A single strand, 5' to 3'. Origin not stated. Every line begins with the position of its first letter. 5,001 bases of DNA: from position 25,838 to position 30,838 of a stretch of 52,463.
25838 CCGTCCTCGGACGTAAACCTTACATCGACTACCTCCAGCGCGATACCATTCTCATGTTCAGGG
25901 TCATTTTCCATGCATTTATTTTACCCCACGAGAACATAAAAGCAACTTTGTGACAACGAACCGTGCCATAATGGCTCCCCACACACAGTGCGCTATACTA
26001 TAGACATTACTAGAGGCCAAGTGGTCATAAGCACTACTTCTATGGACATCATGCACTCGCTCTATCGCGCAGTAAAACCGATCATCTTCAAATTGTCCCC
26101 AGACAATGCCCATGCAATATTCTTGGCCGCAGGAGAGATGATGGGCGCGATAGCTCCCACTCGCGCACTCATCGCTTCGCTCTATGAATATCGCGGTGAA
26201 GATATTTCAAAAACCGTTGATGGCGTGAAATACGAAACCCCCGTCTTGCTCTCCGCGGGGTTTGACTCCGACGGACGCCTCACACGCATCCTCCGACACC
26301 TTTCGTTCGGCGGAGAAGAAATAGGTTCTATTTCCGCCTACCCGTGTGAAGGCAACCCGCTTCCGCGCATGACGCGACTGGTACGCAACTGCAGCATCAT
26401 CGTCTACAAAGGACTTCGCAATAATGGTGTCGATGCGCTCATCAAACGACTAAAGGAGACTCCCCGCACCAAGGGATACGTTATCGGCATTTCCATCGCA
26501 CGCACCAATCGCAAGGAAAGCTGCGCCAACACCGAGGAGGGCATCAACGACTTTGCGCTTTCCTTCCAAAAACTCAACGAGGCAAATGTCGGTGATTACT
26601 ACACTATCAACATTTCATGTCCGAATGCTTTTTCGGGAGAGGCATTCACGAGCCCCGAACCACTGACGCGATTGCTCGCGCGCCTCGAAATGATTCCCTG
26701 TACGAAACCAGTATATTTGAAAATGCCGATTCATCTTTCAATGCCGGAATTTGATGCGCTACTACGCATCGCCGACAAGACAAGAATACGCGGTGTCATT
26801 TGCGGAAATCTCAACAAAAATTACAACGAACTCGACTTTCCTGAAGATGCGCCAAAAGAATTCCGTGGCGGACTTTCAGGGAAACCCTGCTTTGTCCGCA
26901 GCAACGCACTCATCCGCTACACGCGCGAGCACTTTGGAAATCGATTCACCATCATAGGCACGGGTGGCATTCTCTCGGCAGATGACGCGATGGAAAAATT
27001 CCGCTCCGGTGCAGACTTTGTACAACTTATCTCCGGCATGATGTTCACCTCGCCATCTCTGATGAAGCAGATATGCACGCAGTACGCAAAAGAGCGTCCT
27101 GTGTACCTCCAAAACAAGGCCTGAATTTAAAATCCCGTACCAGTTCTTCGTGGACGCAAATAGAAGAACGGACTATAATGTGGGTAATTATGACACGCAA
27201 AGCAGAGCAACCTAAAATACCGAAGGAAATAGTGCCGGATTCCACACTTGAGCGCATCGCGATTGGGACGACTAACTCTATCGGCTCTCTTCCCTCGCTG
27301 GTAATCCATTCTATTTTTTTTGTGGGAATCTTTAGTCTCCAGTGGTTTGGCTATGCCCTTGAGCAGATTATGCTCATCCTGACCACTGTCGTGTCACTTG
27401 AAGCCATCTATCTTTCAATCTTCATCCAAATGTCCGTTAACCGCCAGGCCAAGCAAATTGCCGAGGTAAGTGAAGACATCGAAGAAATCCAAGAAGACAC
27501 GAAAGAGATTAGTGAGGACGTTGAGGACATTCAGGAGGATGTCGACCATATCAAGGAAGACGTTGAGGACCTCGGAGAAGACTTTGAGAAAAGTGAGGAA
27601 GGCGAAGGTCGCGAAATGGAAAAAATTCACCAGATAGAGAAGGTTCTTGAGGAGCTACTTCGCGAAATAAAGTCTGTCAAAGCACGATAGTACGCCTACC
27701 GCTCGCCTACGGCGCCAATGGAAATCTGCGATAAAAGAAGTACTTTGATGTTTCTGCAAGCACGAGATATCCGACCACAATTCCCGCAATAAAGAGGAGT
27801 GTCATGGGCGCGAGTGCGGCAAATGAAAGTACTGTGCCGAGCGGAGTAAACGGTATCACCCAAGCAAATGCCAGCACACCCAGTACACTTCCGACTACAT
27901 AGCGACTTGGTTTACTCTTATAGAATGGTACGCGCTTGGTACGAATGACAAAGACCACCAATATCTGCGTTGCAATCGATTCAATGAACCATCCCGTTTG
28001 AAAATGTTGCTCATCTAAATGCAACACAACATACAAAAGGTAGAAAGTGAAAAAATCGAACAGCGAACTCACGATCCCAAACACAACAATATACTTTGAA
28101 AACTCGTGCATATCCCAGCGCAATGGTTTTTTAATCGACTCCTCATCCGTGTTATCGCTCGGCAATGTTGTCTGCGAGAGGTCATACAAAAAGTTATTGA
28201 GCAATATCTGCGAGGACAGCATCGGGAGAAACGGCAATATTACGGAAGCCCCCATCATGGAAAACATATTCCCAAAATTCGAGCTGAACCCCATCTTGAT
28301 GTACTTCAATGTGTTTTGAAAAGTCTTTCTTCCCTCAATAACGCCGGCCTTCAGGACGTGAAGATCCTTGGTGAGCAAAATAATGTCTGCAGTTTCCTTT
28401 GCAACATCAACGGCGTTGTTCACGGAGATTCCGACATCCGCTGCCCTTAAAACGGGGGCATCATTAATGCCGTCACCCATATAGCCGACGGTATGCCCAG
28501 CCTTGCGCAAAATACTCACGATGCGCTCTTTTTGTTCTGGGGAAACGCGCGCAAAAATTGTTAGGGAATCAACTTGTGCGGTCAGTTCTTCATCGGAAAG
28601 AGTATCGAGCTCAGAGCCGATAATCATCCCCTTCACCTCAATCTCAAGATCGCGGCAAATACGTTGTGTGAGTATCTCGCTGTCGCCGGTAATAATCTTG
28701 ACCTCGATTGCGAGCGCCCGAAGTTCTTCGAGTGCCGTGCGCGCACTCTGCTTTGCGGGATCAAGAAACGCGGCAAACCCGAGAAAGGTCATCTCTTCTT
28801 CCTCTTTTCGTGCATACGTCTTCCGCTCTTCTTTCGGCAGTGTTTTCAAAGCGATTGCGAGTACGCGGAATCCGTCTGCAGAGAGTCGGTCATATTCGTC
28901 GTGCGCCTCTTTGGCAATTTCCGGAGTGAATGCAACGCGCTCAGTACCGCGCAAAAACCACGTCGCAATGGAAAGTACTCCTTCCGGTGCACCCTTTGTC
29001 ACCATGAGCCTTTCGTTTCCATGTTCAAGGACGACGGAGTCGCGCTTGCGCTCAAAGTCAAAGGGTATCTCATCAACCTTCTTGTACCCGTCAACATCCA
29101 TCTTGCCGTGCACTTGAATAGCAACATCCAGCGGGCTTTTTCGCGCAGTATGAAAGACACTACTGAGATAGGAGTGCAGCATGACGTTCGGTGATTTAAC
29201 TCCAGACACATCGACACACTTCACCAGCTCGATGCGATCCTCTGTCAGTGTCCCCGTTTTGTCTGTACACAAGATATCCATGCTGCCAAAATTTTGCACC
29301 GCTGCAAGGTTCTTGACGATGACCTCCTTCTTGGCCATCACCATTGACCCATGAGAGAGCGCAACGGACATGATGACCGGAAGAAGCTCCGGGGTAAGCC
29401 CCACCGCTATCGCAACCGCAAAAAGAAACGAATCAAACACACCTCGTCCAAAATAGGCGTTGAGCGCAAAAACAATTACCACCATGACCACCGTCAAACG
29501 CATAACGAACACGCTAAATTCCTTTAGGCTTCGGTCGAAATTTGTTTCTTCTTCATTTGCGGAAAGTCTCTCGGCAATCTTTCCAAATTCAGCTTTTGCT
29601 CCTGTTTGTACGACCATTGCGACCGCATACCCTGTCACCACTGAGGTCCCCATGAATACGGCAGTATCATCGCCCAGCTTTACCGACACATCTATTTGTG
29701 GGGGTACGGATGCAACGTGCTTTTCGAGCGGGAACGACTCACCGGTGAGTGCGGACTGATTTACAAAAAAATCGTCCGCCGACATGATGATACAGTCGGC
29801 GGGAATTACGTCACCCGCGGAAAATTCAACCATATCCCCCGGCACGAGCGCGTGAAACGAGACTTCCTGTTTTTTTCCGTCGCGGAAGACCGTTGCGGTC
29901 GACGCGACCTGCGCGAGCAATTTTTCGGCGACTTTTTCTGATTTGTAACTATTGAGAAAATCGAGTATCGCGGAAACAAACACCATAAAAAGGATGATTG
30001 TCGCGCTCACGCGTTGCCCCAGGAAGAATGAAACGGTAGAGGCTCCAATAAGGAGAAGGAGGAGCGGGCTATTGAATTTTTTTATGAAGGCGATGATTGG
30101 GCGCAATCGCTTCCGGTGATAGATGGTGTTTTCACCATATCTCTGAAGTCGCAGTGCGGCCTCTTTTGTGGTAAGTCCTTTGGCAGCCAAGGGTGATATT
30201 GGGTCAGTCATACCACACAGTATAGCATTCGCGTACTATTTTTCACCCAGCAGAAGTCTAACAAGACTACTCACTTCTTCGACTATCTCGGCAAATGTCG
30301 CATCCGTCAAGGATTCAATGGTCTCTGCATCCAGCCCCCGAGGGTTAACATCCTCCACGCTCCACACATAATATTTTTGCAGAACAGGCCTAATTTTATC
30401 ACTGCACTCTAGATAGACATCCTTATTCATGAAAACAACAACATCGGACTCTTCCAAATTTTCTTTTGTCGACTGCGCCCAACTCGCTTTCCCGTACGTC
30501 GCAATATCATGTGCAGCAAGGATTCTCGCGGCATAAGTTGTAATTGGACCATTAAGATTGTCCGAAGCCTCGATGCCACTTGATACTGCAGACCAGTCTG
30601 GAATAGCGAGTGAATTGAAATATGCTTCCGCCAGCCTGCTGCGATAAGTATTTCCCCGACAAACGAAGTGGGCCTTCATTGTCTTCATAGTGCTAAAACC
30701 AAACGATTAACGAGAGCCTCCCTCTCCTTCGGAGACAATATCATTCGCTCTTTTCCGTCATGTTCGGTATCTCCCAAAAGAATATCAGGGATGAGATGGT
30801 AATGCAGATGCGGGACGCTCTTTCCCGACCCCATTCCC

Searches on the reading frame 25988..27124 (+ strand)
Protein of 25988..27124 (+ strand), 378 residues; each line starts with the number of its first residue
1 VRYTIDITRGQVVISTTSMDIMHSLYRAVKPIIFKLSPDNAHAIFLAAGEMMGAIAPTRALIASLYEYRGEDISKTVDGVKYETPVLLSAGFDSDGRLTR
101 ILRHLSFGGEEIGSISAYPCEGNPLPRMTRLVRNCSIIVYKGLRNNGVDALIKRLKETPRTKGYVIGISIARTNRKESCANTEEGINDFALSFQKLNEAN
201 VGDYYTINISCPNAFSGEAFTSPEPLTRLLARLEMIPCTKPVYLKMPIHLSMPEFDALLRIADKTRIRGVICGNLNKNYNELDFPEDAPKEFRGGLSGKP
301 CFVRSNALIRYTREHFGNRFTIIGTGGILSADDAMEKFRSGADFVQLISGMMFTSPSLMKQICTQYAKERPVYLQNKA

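Call 23: search_protein_families(library=pfam, proteins=[window:25988-27124:+], max_evalue=0.001)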
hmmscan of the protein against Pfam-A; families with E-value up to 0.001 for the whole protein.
window:25988-27124:+ (378 aa): 1 family
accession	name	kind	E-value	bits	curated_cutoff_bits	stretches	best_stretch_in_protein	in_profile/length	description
PF01180.27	DHO_dh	-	2.3e-48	165.3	27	1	75-365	4-286/291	Dihydroorotate dehydrogenase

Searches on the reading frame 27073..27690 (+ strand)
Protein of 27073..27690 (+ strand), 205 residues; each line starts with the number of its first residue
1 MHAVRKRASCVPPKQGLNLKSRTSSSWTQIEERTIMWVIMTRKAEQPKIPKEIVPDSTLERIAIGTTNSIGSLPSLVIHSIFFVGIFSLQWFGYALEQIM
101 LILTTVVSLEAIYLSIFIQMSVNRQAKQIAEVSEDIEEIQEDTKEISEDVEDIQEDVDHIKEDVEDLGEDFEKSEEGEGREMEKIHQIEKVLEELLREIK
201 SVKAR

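Call 23: search_protein_families(library=pfam, proteins=[window:27073-27690:+], max_evalue=0.001)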
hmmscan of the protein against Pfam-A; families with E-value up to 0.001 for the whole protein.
window:27073-27690:+ (205 aa): 6 families
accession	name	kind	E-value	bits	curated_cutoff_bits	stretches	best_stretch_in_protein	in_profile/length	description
PF06210.16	DUF1003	-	9e-06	26.3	27.4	1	76-166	7-98/103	Protein of unknown function (DUF1003)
PF06009.19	Laminin_II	-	1.1e-05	25.9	33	1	128-204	4-80/138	Laminin Domain II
PF06103.16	DUF948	-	5e-05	23.8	37.2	1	112-166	11-65/89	Bacterial protein of unknown function (DUF948)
PF04728.18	LPP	-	0.00019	22.1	29.1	0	145-175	4-34/53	Lipoprotein leucine-zipper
PF02646.22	RmuC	-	0.0008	19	26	0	94-185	194-284/291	RmuC family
PF04108.17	ATG17_like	-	0.001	19.1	43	0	117-201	108-180/355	Autophagy protein ATG17-like domain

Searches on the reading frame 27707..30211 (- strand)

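Call 23: search_protein_families(library=pfam, proteins=[window:27707-30211:-], max_evalue=0.001)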
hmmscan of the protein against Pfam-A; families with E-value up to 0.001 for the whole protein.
window:27707-30211:- (834 aa): 6 families
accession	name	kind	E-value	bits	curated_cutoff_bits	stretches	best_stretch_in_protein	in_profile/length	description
PF00122.25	E1-E2_ATPase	-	4.7e-46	157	28.1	1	103-295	4-181/181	E1-E2 ATPase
PF00689.26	Cation_ATPase_C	-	1.9e-22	80.3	27.3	1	661-825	1-175/175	Cation transporting ATPase, C-terminus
PF00702.32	Hydrolase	-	1.4e-12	48.9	26.4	1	314-592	4-191/191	haloacid dehalogenase-like hydrolase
PF00690.31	Cation_ATPase_N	-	1.8e-12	47.2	20.4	1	10-61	18-69/69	Cation transporter/ATPase, N-terminus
PF13246.12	Cation_ATPase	-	4.4e-08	33.5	21.7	1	375-414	45-86/91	Cation transport ATPase (P-type)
PF08282.18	Hydrolase_3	-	7.2e-05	23.1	20.9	1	575-616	206-247/255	haloacid dehalogenase-like hydrolase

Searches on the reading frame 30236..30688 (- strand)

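Call 23: search_protein_families(library=pfam, proteins=[window:30236-30688:-], max_evalue=0.001)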
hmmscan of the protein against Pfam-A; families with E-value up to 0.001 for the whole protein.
window:30236-30688:- (150 aa): 1 family
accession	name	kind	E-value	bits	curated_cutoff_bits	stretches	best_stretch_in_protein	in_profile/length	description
PF01451.26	LMWPc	-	1.3e-10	42.1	23.2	1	8-112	3-119/144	Low molecular weight phosphotyrosine protein phosphatase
